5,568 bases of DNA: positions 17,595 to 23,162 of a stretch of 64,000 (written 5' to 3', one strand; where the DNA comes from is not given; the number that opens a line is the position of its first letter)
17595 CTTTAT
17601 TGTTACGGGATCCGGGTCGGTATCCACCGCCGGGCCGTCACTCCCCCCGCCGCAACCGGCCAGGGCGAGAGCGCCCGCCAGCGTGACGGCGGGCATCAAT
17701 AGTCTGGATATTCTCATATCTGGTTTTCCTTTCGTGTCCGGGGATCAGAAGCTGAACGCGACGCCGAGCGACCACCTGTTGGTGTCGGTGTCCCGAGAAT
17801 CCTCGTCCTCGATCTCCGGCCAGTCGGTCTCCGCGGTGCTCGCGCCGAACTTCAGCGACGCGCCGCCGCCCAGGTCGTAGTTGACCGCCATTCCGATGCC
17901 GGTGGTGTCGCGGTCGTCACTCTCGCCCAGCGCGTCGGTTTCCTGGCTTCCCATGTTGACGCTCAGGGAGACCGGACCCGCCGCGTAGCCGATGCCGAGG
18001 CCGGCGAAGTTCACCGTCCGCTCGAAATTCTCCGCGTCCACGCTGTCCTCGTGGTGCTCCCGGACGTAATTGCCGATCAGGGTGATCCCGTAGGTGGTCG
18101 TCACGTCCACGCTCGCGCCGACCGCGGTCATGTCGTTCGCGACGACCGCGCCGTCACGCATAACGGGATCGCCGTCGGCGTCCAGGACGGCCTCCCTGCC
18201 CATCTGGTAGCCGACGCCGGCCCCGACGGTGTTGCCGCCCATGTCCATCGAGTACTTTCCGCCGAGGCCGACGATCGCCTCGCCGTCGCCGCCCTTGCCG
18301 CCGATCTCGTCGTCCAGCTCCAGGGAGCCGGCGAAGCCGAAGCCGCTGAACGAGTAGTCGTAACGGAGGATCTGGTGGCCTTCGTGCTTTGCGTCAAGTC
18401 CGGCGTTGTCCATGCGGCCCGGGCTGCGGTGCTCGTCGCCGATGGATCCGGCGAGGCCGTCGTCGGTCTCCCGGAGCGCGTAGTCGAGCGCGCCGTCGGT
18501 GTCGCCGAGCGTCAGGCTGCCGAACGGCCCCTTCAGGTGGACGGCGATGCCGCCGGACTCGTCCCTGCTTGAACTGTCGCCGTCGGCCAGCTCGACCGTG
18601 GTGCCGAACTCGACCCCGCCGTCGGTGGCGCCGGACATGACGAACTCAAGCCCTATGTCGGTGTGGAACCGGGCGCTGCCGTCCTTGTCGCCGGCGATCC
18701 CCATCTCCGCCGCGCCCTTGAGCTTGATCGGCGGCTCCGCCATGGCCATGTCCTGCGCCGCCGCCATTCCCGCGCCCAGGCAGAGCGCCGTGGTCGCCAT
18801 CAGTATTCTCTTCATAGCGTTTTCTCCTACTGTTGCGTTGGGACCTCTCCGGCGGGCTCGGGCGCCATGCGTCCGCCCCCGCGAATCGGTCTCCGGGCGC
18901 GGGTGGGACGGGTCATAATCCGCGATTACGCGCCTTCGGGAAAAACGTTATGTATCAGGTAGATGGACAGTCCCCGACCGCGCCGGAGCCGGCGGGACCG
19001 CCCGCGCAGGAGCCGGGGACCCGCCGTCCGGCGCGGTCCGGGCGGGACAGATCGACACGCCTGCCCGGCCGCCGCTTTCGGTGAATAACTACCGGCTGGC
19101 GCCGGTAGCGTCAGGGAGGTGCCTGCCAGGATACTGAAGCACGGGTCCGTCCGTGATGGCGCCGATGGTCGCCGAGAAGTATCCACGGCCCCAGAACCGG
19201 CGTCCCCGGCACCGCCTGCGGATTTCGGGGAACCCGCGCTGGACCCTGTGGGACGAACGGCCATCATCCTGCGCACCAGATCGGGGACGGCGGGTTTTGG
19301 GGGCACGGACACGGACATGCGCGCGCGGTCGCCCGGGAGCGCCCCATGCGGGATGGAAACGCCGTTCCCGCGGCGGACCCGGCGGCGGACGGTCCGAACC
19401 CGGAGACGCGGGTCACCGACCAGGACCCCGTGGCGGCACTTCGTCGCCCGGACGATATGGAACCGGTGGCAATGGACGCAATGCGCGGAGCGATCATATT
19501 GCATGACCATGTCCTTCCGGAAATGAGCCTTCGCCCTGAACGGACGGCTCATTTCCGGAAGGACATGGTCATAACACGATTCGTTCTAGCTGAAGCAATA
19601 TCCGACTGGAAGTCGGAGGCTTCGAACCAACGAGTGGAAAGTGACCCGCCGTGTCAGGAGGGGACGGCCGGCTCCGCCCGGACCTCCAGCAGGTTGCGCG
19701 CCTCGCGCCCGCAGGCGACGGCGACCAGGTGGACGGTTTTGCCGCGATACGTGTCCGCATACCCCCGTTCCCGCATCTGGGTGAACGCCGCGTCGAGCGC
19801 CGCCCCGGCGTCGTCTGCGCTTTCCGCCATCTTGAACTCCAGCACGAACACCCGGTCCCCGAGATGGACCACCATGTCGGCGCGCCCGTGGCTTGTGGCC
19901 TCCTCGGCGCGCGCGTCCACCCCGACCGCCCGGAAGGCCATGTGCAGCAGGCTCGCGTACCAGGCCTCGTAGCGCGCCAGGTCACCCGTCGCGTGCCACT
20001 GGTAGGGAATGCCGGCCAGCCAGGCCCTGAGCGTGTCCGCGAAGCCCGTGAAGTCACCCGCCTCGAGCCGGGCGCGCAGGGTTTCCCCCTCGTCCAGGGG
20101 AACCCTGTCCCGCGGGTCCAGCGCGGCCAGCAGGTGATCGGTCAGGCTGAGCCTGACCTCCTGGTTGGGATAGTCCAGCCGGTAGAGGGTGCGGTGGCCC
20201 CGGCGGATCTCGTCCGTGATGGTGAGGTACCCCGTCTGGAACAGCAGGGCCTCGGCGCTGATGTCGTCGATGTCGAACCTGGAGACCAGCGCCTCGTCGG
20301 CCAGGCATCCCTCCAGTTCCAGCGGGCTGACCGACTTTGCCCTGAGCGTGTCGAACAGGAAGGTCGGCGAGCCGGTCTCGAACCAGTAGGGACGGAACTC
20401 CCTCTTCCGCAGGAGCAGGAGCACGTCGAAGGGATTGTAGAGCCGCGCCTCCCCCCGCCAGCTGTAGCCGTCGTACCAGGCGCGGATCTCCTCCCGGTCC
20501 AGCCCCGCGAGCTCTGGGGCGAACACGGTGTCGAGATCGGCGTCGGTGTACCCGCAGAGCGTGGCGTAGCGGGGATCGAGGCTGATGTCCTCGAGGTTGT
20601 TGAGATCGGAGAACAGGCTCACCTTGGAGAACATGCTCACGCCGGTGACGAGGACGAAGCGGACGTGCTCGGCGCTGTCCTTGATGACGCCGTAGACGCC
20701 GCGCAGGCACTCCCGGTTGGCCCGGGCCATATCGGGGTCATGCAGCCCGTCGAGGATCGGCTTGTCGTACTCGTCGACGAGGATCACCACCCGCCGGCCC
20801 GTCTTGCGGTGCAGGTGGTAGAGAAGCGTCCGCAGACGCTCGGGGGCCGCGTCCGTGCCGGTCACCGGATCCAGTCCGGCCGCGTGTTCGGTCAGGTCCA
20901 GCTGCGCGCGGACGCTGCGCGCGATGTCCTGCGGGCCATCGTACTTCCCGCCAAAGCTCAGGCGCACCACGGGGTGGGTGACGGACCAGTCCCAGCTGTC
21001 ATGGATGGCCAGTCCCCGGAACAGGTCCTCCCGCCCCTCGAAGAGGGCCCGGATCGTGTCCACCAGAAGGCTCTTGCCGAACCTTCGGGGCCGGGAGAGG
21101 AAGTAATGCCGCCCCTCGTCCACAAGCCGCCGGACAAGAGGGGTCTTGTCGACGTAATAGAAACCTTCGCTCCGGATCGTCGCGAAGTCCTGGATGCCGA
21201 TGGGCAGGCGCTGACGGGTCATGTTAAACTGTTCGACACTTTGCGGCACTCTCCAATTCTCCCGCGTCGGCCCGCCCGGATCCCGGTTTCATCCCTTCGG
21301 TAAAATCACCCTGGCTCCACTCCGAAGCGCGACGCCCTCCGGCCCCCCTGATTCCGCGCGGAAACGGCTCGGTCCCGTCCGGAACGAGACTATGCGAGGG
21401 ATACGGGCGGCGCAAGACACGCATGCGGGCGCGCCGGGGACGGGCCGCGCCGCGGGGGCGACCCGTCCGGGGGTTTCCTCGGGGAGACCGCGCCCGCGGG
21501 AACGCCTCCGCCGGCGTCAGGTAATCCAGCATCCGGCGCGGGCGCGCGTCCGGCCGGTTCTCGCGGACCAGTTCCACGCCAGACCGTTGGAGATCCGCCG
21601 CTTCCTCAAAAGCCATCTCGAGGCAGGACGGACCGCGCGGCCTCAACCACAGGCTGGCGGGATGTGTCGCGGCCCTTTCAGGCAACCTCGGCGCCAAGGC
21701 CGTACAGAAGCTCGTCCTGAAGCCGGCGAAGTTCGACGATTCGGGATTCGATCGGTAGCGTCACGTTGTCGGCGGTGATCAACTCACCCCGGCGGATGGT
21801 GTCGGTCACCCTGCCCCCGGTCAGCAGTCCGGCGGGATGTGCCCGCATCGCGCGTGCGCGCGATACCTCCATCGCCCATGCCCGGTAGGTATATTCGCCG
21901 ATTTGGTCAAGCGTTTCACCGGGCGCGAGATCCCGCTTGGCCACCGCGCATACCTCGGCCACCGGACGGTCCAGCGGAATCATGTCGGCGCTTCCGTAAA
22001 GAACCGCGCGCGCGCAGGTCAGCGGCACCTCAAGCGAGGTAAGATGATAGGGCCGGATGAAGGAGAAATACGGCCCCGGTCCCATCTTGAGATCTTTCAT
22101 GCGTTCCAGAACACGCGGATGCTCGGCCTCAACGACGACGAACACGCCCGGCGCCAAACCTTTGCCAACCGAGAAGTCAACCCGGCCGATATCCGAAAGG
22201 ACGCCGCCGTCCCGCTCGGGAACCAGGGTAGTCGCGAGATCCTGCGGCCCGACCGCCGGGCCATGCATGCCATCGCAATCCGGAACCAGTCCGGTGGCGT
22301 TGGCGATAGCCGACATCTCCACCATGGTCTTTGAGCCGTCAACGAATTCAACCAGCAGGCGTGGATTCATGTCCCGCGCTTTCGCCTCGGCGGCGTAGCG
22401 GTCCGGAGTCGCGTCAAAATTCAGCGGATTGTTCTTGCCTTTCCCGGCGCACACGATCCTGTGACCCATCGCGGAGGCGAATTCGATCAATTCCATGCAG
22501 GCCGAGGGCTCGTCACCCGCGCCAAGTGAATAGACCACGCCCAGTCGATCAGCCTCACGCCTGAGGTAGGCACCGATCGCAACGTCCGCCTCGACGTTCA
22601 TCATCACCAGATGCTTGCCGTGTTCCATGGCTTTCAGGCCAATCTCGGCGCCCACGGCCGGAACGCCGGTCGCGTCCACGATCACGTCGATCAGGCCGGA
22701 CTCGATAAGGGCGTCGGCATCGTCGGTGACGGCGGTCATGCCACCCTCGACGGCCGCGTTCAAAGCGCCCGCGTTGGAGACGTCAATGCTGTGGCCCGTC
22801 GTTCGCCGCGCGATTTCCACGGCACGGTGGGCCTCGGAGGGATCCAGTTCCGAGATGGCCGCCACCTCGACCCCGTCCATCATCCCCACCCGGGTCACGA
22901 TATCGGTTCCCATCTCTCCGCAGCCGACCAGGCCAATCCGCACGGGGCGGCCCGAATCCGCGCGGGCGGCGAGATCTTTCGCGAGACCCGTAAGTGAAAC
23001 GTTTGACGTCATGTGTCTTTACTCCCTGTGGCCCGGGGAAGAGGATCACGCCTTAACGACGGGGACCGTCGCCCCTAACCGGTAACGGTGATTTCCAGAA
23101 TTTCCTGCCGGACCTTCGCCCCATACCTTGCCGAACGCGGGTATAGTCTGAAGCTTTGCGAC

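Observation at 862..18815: Four paralogous porin + TbpB/fHbp-like lipoprotein cassettes: a candidate porin-coupled surface-lipoprotein system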

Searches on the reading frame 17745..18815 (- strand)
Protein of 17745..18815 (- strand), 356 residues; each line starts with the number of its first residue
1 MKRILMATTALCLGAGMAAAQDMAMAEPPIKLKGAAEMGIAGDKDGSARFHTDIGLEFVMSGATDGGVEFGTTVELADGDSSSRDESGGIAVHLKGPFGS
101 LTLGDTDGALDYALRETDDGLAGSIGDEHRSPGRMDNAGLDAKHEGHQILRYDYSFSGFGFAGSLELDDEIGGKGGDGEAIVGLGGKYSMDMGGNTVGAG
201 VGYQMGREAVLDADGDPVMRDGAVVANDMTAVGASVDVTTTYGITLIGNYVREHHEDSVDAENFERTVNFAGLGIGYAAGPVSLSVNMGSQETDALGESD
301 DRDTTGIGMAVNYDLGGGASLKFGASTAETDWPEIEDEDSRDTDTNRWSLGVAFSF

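Call 4: search_protein_families(library=pfam, proteins=[window:17745-18815:-], max_evalue=1)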
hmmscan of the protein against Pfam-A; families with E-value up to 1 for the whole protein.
window:17745-18815:- (356 aa): 2 families
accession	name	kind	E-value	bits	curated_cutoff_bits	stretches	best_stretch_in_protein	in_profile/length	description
PF13609.12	Porin_4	-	4.6e-34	119.1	27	1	7-330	1-307/310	Gram-negative porin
PF24653.1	Phage_OMP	-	0.0017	19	27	1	2-92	3-84/122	Cyanophage outer membrane protein like beta barrel domain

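Call 5: search_protein_families(library=ncbifam, proteins=[window:17745-18815:-], max_evalue=1)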
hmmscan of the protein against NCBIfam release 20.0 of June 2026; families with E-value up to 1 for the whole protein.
window:17745-18815:- (356 aa): 1 family
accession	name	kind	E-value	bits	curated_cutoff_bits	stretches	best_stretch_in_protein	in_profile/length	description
NF041027.1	GSU2204_Se_pt_1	equivalog_domain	0.006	15.4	350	1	289-353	364-429/580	GSU2204 family CXXCH-containing (seleno)protein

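Call 57: search_solved_structures(query=window:17745-18815:-, max_evalue=0.01)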
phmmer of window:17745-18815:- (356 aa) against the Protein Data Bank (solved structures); distinct sequences matched with E-value up to 0.01: 0.

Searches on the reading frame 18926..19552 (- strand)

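Call 11: search_protein_families(library=pfam, proteins=[window:18926-19552:-], max_evalue=0.01)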
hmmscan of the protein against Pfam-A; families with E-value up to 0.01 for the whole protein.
window:18926-19552:- (208 aa): 1 family
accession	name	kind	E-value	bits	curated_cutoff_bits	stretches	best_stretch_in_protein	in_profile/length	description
PF01797.21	Y1_Tnp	-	0.00024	21.6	23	1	26-96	2-72/121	Transposase IS200 like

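Call 82: search_protein_families(library=padloc, proteins=[window:18926-19552:-], max_evalue=0.01)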
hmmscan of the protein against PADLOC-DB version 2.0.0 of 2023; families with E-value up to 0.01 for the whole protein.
window:18926-19552:- (208 aa): 0 families

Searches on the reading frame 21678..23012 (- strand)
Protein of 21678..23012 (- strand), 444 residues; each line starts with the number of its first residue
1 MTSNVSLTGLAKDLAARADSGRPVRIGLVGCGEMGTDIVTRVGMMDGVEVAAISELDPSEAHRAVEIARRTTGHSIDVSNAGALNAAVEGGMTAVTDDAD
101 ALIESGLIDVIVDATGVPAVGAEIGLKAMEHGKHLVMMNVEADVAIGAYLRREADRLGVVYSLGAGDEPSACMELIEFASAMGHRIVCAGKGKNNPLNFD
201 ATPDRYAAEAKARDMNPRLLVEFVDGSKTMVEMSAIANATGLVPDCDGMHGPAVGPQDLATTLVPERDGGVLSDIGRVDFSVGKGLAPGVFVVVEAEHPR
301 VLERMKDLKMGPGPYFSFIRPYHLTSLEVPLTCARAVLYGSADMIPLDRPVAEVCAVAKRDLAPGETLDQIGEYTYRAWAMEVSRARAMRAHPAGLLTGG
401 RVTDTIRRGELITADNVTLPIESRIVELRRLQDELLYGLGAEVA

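Call 11: search_protein_families(library=pfam, proteins=[window:21678-23012:-], max_evalue=0.01)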
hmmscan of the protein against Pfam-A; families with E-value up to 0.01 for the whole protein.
window:21678-23012:- (444 aa): 5 families
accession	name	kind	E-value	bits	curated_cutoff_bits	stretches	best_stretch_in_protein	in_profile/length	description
PF21135.2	DRL_cat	-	3.3e-65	219.5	27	1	166-329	1-164/164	Oxidoreductase DRL, catalytic domain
PF03447.22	NAD_binding_3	-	2e-09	38.6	24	1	30-159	1-111/116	Homoserine dehydrogenase, NAD binding domain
PF08666.17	SAF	-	3.5e-05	24.7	21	1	355-417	3-62/63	SAF domain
PF01113.26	DapB_N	-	0.00015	22.3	25.6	1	24-137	1-96/124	Dihydrodipicolinate reductase, N-terminus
PF01408.29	GFO_IDH_MocA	-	0.0017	19.5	24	1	24-136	1-90/120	Oxidoreductase family, NAD-binding Rossmann fold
